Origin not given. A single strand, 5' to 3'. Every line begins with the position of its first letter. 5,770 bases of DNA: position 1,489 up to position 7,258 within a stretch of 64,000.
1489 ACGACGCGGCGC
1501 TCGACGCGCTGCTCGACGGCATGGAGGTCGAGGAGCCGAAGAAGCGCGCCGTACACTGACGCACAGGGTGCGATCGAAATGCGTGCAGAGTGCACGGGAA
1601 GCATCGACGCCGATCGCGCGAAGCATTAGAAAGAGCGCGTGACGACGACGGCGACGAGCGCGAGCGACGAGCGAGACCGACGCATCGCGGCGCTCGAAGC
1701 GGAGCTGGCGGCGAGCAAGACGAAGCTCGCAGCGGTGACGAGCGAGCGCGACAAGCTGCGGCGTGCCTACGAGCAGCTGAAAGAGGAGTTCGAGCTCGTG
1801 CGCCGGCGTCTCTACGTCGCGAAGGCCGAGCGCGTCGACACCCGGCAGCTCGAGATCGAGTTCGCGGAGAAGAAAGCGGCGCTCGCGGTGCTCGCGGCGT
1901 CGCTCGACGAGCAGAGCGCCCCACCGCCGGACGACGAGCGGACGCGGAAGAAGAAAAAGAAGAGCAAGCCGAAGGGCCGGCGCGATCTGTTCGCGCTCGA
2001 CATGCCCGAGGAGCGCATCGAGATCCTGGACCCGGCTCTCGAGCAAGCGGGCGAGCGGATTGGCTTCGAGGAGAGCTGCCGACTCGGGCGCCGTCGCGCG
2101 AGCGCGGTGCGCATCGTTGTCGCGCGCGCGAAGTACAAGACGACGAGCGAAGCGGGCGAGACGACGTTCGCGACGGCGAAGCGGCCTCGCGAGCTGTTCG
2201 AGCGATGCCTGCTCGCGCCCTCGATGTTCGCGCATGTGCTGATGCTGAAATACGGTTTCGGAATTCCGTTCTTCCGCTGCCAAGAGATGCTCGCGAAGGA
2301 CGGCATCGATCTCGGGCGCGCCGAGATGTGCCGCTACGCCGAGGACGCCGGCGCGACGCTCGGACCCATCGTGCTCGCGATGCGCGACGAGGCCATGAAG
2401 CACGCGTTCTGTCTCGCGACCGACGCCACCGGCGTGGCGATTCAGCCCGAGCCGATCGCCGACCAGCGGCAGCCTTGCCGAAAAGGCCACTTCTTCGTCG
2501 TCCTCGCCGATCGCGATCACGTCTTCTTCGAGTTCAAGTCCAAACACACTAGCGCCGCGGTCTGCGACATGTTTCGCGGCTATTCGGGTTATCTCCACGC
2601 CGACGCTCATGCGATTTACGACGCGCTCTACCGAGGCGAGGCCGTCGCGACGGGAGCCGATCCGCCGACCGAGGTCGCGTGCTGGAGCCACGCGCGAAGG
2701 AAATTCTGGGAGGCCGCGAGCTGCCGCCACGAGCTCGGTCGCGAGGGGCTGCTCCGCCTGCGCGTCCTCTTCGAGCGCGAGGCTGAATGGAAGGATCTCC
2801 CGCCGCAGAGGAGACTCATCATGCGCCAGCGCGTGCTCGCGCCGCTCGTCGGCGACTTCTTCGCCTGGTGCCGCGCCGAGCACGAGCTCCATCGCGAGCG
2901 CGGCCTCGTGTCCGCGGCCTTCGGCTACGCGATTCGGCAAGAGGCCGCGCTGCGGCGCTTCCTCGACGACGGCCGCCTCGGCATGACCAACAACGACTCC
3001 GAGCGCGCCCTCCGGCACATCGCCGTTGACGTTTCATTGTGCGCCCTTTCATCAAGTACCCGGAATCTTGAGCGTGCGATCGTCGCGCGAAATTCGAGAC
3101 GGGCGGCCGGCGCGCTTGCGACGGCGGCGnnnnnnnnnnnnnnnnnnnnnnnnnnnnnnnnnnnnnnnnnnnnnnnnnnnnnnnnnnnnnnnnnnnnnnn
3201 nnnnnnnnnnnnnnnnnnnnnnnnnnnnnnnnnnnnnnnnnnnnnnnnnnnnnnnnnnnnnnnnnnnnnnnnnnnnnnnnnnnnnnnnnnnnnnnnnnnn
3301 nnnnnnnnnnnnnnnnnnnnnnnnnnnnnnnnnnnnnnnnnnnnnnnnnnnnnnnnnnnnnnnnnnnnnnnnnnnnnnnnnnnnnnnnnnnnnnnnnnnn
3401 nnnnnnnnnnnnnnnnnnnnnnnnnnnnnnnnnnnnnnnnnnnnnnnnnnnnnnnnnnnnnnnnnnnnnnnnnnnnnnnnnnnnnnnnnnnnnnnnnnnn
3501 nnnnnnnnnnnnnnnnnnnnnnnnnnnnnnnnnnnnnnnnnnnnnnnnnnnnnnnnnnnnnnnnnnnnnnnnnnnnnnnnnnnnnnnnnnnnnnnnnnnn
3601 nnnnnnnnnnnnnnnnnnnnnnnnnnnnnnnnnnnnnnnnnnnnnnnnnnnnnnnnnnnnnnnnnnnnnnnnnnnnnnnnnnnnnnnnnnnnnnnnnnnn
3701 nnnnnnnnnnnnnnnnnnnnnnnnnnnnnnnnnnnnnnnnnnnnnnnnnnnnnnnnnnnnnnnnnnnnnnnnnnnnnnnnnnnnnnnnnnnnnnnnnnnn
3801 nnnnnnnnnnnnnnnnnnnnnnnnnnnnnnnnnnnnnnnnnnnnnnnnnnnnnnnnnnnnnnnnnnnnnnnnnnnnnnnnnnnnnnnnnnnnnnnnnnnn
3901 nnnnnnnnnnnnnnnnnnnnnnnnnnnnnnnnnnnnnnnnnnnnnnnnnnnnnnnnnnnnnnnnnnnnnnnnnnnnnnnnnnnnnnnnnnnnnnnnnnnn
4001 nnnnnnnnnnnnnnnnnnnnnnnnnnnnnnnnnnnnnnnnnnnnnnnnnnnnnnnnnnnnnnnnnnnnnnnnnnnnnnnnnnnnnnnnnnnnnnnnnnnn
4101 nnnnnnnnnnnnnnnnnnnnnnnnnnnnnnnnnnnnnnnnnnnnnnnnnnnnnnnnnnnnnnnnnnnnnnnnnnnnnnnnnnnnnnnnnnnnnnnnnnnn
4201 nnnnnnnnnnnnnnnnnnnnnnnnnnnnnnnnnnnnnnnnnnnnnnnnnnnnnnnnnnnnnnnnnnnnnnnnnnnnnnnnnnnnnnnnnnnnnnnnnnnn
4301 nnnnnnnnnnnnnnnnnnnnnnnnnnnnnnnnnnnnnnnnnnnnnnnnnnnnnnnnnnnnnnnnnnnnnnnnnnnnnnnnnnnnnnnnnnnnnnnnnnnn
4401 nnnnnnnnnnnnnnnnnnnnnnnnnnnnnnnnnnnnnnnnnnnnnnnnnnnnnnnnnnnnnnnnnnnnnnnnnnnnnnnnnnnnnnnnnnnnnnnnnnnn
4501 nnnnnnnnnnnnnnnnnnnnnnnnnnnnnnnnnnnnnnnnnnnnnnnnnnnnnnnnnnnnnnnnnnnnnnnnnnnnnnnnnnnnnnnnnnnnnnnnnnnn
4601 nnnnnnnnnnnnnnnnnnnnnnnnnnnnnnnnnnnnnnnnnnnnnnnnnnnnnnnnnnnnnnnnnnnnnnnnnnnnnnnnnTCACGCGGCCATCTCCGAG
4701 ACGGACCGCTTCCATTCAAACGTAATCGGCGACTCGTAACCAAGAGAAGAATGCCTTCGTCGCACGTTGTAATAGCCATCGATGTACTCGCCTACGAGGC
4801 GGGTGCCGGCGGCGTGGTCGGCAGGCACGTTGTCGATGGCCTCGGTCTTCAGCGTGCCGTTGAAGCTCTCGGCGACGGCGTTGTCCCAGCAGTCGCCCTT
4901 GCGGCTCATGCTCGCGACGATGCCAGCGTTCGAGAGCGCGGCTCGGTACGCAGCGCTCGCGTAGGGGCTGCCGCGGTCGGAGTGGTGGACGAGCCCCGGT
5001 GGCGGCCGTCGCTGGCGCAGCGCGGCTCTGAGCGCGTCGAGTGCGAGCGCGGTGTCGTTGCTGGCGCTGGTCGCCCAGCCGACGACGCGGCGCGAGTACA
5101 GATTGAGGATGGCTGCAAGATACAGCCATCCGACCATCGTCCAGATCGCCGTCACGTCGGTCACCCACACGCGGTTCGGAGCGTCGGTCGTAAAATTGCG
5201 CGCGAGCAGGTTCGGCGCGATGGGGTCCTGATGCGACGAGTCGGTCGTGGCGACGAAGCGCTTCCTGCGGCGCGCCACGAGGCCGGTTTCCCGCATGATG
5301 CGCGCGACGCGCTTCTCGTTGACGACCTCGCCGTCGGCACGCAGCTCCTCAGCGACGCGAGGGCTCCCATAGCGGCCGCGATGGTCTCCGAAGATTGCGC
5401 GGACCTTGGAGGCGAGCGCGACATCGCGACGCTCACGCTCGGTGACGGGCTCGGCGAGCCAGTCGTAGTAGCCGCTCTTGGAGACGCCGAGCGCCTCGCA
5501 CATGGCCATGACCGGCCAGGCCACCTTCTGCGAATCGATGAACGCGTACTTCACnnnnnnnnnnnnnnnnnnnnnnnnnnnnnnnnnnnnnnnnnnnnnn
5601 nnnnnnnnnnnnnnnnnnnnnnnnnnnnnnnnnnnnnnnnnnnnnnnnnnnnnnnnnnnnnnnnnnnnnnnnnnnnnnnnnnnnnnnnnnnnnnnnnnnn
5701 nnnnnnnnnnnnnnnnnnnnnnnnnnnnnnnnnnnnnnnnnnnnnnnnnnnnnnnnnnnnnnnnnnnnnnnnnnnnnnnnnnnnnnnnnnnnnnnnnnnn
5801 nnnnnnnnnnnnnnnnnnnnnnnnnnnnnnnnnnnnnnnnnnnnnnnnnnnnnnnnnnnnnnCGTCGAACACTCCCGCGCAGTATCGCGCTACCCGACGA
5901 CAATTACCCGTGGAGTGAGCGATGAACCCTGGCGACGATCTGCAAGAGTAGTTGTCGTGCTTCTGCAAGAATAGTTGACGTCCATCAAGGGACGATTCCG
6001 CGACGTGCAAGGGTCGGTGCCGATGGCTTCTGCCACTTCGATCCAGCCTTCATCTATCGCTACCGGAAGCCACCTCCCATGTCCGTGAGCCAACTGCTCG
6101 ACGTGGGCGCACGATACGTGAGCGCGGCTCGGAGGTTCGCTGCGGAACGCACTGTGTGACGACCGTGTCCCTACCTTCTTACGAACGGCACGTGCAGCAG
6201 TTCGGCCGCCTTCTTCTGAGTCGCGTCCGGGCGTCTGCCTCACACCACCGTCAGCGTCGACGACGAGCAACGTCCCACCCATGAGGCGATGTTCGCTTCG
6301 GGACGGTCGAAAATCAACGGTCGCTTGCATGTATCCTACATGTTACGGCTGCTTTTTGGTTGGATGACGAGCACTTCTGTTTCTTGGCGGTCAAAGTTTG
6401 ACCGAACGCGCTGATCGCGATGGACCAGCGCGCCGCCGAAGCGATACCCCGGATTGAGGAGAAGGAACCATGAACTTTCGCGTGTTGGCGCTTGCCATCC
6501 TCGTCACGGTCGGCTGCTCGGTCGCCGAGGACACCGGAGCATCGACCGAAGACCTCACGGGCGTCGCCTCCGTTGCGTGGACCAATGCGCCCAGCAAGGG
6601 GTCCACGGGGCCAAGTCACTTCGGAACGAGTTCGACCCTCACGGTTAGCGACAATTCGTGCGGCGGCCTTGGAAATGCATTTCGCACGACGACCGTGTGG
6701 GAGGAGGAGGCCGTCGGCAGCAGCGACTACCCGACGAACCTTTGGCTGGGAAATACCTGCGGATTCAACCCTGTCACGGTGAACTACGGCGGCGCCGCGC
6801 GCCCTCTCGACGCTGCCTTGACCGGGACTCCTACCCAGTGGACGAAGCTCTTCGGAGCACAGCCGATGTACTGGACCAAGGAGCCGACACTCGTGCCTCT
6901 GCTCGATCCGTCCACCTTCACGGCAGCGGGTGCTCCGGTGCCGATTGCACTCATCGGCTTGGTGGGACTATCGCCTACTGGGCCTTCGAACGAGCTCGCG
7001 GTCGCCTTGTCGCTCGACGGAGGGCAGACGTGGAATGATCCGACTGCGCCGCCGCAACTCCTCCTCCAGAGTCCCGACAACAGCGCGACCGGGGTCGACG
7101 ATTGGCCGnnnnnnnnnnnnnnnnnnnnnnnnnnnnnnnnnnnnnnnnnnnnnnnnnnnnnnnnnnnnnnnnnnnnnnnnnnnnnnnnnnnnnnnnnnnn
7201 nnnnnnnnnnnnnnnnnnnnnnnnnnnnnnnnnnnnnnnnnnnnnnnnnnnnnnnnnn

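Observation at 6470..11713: Co-directional block of five secreted lipoproteins wedged between IS elements (BNR propeller, CC-doublet mini-protein, three unknowns)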

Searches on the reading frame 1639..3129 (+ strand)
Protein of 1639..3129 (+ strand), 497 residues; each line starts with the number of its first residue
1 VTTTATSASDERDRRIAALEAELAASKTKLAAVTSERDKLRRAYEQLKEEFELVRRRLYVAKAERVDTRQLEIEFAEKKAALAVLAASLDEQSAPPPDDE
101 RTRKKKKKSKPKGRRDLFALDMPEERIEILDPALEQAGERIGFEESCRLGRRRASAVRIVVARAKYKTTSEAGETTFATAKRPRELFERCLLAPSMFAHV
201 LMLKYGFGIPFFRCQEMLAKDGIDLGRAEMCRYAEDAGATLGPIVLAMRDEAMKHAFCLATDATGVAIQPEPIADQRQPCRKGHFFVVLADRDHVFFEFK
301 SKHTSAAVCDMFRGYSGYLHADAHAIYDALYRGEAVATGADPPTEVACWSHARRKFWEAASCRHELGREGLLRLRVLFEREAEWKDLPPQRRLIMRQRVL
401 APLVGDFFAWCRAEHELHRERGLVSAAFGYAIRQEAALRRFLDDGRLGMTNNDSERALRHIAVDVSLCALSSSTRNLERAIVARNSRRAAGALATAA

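Call 27: search_protein_families(library=pfam, proteins=[window:1639-3129:+], max_evalue=0.001)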
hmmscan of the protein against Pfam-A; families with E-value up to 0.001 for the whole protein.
window:1639-3129:+ (497 aa): 2 families
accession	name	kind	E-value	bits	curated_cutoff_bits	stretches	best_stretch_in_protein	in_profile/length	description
PF03050.20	DDE_Tnp_IS66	-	1.2e-48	166.4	23.1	1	190-464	2-269/284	Transposase IS66 family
PF13007.12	LZ_Tnp_IS66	-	0.00049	21.2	22.9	1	46-117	1-62/71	Transposase C of IS166 homeodomain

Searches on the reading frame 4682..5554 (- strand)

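Call 27: search_protein_families(library=pfam, proteins=[window:4682-5554:-], max_evalue=0.001)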
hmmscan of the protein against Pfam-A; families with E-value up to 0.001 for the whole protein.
window:4682-5554:- (290 aa): 4 families
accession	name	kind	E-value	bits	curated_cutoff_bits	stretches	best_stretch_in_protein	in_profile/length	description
PF00665.32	rve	-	2.4e-24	85.9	32.6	1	125-222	3-102/102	Integrase core domain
PF13276.12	HTH_21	-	1.7e-19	70.2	28.1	1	44-100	3-60/60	HTH-like domain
PF13683.12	rve_3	-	5.6e-13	48.9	26.5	1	211-276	2-67/67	Integrase core domain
PF13333.12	rve_2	-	0.00012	22.6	22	1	229-280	1-52/56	Integrase core domain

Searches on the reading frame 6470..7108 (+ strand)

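Call 4: search_protein_families(library=pfam, proteins=[window:6470-7108:+], max_evalue=1)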
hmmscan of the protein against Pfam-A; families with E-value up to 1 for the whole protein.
window:6470-7108:+ (213 aa): 1 family
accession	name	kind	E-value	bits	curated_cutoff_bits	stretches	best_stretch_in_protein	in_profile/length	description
PF02012.26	BNR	-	0.16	12.5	27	1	181-189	3-11/12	BNR/Asp-box repeat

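Call 6: search_protein_families(library=ncbifam, proteins=[window:6470-7108:+], max_evalue=1)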
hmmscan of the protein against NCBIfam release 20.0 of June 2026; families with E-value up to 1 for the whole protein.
window:6470-7108:+ (213 aa): 0 families

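Call 82: search_protein_families(library=pfam, proteins=[P0093], max_evalue=0.1)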
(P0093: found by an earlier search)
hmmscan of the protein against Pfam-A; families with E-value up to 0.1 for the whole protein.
P0093 (568 aa): 1 family
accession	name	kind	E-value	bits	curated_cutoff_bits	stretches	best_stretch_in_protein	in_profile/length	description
PF02012.26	BNR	-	0.00036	20.5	27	0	181-189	3-11/12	BNR/Asp-box repeat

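Call 83: search_protein_families(library=padloc, proteins=[P0093], max_evalue=0.1)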
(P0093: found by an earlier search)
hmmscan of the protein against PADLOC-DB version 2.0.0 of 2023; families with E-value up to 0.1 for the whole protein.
P0093 (568 aa): 0 families

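Call 84: search_protein_families(library=phrogs, proteins=[P0093], max_evalue=0.1)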
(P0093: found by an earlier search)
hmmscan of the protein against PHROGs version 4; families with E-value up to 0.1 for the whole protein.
P0093 (568 aa): 0 families
